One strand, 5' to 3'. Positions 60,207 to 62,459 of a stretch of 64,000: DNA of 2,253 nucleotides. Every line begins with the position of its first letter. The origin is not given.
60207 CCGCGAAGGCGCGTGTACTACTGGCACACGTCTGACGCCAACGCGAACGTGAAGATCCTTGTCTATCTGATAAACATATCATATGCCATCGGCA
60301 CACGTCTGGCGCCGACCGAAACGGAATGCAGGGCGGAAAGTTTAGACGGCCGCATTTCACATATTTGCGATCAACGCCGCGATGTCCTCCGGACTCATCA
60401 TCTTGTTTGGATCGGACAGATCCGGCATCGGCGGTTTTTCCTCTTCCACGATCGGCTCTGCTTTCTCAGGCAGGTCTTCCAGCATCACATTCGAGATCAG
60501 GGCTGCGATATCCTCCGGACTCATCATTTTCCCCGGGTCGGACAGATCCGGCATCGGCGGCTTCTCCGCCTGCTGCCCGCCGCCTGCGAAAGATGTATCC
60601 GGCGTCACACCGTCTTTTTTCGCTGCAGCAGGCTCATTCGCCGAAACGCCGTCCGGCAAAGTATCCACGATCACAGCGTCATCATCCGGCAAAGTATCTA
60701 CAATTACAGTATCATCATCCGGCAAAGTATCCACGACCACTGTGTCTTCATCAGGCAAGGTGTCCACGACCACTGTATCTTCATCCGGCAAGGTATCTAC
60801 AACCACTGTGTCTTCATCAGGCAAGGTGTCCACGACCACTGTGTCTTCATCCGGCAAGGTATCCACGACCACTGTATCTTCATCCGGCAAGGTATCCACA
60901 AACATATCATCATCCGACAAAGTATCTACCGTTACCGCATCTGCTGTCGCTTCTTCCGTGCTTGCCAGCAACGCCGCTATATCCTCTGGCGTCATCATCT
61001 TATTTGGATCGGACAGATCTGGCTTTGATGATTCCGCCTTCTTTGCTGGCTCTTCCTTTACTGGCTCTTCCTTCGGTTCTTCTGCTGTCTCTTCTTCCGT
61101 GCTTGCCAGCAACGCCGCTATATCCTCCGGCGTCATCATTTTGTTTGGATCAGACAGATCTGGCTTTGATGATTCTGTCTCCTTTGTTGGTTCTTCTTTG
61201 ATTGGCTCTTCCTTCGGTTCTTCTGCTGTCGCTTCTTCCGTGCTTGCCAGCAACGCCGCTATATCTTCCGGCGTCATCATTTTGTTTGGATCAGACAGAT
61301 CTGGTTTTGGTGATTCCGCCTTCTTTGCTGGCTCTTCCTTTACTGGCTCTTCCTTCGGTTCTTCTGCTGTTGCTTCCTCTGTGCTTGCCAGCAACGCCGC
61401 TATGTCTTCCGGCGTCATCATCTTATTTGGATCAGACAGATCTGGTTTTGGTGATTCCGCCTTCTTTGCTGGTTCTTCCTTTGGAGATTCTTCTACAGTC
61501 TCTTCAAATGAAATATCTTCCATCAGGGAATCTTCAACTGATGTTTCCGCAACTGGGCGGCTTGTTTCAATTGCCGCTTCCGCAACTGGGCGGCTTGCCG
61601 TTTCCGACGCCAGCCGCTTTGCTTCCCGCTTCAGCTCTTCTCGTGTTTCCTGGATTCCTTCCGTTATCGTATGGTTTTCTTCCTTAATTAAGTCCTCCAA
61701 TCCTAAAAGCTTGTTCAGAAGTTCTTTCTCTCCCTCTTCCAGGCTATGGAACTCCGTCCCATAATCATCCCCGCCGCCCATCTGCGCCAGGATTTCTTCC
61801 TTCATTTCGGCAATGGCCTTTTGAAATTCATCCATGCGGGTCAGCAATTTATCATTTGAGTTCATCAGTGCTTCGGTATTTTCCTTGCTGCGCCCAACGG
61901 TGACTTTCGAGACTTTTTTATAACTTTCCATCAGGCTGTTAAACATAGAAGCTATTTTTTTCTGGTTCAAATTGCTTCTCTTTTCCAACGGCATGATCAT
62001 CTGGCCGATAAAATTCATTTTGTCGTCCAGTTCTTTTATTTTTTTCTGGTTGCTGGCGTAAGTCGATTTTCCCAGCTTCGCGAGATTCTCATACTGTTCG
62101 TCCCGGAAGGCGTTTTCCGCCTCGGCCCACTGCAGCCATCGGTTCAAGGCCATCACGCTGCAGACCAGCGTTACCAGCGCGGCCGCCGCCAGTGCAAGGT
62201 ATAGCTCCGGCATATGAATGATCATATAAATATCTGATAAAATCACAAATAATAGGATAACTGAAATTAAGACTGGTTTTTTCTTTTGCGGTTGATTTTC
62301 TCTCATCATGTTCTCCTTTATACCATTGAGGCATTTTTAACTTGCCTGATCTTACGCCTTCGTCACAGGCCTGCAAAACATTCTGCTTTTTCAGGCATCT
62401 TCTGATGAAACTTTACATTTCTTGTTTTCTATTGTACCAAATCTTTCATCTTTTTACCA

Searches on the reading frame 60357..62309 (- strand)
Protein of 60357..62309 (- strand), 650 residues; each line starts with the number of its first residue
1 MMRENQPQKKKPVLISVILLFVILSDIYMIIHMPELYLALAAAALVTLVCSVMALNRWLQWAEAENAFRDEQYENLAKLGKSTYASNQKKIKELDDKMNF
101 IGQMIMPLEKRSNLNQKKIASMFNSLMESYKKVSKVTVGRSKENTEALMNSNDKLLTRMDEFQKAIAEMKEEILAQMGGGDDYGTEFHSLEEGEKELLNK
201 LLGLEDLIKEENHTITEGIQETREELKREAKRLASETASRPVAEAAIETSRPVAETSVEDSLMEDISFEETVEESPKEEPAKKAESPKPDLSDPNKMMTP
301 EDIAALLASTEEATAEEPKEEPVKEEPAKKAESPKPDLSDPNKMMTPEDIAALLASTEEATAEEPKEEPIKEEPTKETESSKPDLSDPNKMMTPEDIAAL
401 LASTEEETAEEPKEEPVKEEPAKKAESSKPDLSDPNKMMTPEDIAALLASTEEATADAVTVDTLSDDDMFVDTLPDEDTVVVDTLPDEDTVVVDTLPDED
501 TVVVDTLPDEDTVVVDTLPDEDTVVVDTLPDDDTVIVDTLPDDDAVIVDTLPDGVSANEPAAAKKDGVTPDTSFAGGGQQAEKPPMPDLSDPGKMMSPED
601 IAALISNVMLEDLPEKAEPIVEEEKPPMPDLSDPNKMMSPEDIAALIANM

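Call 63: search_protein_families(library=pfam, proteins=[window:60357-62309:-], max_evalue=0.00001)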
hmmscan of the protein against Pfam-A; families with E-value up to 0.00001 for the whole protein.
window:60357-62309:- (650 aa): 1 family
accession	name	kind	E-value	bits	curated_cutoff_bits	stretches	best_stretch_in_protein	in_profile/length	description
PF23258.1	DUF7072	-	1.9e-07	30.7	27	0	491-516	33-58/66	Domain of unknown function (DUF7072)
